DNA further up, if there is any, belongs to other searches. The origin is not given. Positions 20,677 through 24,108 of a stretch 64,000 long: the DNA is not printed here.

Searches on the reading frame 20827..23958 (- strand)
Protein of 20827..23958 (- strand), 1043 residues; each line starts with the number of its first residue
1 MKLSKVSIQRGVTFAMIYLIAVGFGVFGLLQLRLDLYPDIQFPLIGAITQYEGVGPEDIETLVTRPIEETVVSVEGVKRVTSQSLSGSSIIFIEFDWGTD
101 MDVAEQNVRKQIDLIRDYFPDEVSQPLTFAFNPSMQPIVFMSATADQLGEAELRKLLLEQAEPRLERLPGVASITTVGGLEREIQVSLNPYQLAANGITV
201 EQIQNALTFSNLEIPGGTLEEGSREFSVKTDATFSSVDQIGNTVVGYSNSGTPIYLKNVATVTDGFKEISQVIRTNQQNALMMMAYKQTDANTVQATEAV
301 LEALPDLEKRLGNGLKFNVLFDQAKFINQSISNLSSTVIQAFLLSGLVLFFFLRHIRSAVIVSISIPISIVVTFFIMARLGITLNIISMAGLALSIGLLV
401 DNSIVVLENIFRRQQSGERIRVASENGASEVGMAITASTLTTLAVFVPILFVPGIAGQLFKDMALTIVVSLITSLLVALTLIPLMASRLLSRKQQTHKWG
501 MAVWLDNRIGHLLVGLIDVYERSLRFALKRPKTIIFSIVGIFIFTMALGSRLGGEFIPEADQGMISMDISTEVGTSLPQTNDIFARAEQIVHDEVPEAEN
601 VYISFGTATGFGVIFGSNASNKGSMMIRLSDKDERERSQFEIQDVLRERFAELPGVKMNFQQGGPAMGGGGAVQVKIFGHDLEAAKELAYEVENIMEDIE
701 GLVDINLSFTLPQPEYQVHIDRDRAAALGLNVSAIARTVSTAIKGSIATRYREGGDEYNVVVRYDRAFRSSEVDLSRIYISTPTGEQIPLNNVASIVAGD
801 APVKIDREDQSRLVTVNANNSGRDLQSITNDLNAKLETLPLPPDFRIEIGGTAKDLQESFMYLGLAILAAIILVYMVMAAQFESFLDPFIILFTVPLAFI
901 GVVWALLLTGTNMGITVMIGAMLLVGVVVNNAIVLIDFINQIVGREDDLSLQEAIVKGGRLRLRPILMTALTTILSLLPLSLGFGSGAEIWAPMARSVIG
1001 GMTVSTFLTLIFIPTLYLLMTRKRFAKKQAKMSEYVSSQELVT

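Call 71: search_protein_families(library=pfam, proteins=[window:20827-23958:-], max_evalue=0.00001)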
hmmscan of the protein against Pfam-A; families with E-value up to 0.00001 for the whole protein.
window:20827-23958:- (1043 aa): 3 families
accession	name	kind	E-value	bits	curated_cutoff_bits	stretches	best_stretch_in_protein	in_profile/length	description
PF00873.25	ACR_tran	-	1.3e-263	877.7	28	1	4-1020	2-1020/1021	AcrB/AcrD/AcrF family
PF03176.21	MMPL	-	1e-09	38.3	20.5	1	813-1028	91-310/333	MMPL family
PF02355.23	SecD_SecF_C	-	4.2e-06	26.7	20.5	0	865-1013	35-179/189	Protein export membrane protein SecD/SecF, C-terminal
